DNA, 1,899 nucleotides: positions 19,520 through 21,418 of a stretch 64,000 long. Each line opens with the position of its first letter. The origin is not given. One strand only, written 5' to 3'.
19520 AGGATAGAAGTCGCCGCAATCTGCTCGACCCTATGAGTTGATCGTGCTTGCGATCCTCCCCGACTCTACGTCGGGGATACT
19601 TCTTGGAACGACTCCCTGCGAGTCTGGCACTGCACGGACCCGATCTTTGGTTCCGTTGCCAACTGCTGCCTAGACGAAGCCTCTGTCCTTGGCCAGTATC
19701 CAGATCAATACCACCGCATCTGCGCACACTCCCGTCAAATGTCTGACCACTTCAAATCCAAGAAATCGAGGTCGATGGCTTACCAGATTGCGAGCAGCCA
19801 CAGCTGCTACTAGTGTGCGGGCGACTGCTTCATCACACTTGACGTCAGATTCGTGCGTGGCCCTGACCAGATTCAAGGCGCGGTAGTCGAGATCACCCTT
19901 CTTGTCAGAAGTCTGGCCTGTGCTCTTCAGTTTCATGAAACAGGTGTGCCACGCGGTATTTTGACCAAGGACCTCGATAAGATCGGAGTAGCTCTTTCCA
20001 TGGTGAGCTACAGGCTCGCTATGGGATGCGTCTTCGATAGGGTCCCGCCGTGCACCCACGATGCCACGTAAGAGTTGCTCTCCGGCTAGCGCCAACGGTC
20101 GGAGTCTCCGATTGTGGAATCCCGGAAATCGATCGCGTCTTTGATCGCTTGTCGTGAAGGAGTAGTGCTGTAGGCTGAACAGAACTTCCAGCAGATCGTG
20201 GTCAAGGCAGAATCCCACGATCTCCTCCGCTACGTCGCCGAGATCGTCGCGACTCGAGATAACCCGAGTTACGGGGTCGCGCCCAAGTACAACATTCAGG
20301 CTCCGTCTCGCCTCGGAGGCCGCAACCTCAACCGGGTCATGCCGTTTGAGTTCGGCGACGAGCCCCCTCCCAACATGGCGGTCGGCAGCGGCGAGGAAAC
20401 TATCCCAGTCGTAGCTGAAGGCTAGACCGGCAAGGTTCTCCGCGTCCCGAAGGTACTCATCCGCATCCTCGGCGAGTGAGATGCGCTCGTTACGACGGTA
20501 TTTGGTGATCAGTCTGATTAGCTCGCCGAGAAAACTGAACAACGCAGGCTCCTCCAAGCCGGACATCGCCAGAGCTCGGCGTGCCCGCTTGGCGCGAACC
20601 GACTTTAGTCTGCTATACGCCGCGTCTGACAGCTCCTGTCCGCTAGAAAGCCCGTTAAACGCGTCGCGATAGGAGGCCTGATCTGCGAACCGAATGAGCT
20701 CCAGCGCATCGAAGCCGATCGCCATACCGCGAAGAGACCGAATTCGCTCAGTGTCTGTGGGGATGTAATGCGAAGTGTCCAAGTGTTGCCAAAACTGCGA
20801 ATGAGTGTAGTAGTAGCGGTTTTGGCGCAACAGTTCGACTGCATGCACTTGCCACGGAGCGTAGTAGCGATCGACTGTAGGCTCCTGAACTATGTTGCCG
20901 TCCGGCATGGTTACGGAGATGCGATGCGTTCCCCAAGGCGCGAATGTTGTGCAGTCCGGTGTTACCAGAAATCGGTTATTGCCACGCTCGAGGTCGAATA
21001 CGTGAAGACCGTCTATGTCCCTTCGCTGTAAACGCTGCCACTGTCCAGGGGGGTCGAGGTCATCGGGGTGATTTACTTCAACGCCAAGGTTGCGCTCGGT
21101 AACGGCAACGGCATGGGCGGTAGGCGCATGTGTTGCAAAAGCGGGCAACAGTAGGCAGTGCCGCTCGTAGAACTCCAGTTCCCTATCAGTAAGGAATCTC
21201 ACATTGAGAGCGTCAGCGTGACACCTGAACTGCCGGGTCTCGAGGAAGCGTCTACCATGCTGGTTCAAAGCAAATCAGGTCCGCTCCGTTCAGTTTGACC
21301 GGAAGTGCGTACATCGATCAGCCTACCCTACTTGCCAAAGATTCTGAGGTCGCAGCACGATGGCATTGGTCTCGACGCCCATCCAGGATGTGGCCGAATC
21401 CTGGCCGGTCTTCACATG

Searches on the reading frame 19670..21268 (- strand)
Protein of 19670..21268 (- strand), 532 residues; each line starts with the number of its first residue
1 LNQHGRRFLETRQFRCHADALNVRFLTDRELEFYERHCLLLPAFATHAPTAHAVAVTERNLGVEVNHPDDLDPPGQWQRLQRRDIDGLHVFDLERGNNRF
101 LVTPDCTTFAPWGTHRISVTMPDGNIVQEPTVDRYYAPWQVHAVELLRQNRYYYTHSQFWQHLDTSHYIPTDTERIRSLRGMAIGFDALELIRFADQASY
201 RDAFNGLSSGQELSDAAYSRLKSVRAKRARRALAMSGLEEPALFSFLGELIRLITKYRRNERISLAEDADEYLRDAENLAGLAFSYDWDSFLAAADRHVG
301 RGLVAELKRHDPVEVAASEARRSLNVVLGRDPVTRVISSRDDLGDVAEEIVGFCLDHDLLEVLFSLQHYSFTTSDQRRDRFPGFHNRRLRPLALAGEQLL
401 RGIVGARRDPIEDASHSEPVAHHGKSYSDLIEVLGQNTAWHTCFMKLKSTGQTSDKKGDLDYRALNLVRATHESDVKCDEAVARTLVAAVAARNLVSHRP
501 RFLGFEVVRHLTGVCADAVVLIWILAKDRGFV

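Call 3: search_protein_families(library=pfam, proteins=[window:19670-21268:-], max_evalue=0.1)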
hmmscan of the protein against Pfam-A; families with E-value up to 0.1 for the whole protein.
window:19670-21268:- (532 aa): 1 family
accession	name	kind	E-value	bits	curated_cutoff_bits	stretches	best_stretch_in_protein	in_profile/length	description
PF16456.10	YmgD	-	0.043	14.2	27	0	478-525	25-72/82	YmgD protein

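Call 4: search_protein_families(library=padloc, proteins=[window:19670-21268:-], max_evalue=0.1)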
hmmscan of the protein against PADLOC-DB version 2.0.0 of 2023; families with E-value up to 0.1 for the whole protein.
window:19670-21268:- (532 aa): 0 families

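Call 7: search_protein_families(library=ncbifam, proteins=[window:19670-21268:-], max_evalue=0.1)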
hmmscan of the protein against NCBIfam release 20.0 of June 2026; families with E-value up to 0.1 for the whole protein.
window:19670-21268:- (532 aa): 0 families

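Call 71: find_homologous_proteins(query=window:19670-21268:-, max_evalue=0.001)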
Query window:19670-21268:- (532 aa): 81 proteins with E <= 0.001 among 8000 candidates.
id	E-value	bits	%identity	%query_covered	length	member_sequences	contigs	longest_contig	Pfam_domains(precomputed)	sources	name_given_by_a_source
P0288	3.4e-273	925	100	77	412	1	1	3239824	-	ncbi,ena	-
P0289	4.1e-261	885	76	96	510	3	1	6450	-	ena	-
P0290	3.1e-240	817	72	93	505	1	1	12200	-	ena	-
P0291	5.2e-191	654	56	100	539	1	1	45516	-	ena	-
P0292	5.3e-183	628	55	100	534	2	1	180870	-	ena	-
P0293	5.4e-182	624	55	100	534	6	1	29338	-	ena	-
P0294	1.2e-181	623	55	100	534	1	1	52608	-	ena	-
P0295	4.5e-181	621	55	100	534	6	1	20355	-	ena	-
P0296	2.3e-180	619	55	100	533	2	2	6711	-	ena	-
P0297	1.1e-176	607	55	100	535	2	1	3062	-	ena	-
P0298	9.9e-176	604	54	100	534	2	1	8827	-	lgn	-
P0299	7.9e-175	601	53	100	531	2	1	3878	-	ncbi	-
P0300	2.5e-173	596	53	100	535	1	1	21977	-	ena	-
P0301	9.7e-173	594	54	100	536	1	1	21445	-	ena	-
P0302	2.0e-172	593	53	100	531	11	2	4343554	-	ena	-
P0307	1.8e-169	583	53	100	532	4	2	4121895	-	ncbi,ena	-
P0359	7.5e-126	439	43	100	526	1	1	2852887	-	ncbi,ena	-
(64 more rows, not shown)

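Call 72: find_encoding_contigs(protein=P0307, flank=6000, max_places=3)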
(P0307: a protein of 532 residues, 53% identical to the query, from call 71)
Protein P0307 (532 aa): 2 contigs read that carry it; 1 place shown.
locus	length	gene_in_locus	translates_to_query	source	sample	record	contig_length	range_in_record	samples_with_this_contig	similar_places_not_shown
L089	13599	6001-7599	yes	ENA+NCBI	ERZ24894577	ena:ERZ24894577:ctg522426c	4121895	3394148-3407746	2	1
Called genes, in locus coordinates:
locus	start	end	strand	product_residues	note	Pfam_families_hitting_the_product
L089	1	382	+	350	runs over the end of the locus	PF00762:Ferrochelatase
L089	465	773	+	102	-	-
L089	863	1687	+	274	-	PF01149:Fapy_DNA_glyco, PF06831:H2TH, PF06827:zf-FPG_IleRS (weak)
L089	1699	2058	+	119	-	PF00903:Glyoxalase, PF13468:Glyoxalase_3 (faint), PF13669:Glyoxalase_4, PF18029:Glyoxalase_6, PF22677:Ble-like_N (faint)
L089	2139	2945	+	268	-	PF13635:DUF4143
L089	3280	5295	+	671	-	PF05598:DUF772, PF01609:DDE_Tnp_1 (faint), PF13751:DDE_Tnp_1_6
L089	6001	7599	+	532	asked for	-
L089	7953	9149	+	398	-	PF14690:Zn_ribbon_ISL3, PF01610:DDE_Tnp_ISL3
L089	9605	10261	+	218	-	PF27258:NspV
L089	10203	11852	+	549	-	PF02384:N6_Mtase (weak)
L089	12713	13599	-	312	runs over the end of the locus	PF07885:Ion_trans_2, PF02254:TrkA_N, PF02080:TrkA_C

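Call 73: find_encoding_contigs(protein=P0359, flank=6000, max_places=3)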
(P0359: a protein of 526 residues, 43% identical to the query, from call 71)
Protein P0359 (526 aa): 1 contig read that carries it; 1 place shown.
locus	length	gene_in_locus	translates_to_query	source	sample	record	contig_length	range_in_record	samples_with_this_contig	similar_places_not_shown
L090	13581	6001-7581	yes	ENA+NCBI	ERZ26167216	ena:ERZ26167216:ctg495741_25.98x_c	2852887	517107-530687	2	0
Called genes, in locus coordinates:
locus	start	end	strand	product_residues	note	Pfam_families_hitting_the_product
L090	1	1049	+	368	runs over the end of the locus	PF00291:PALP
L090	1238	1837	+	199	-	PF01227:GTP_cyclohydroI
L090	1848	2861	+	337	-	PF13480:Acetyltransf_6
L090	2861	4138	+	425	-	PF13439:Glyco_transf_4, PF13579:Glyco_trans_4_4, PF20706:GT4-conflict, PF00534:Glycos_transf_1, PF13692:Glyco_trans_1_4, PF13524:Glyco_trans_1_2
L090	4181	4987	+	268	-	PF02585:PIG-L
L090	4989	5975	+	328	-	PF01578:Cytochrom_C_asm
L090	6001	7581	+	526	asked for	-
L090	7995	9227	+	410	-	PF01555:N6_N4_Mtase, PF01844:HNH, PF14279:HNH_5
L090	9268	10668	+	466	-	PF02646:RmuC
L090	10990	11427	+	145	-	PF00164:Ribosom_S12_S23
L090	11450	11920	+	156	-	PF00177:Ribosomal_S7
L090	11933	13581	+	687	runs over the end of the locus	PF00009:GTP_EFTU, PF03144:GTP_EFTU_D2, PF22042:EF-G_D2, PF14492:EFG_III, PF16658:RF3_C (weak), PF03764:EFG_IV, PF00679:EFG_C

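Call 74: find_encoding_contigs(protein=P0292, flank=6000, max_places=3)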
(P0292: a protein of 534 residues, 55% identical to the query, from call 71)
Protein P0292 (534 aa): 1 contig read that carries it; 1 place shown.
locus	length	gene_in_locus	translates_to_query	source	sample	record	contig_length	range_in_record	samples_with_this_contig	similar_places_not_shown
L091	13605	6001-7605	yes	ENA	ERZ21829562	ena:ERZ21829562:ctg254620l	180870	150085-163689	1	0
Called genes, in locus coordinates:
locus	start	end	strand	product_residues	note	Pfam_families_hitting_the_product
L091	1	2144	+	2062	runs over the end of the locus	PF01326:PPDK_N, PF17803:Cadherin_4, PF17892:Cadherin_5, PF17963:Big_9, PF00028:Cadherin, PF17803:Cadherin_4, PF17892:Cadherin_5, PF17963:Big_9, +4 more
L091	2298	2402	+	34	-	-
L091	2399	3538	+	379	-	PF14690:Zn_ribbon_ISL3, PF01610:DDE_Tnp_ISL3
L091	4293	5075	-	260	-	-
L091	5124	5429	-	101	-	PF13518:HTH_28, PF13551:HTH_29 (weak)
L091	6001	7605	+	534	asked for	-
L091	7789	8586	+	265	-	PF13338:AbiEi_4 (weak)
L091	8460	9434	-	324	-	PF00665:rve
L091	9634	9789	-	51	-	-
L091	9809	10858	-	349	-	PF01548:DEDD_Tnp_IS110, PF02371:Transposase_20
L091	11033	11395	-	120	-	PF00665:rve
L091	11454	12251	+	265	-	-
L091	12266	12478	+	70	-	-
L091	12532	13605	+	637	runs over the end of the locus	PF05598:DUF772, PF01609:DDE_Tnp_1 (weak), PF13751:DDE_Tnp_1_6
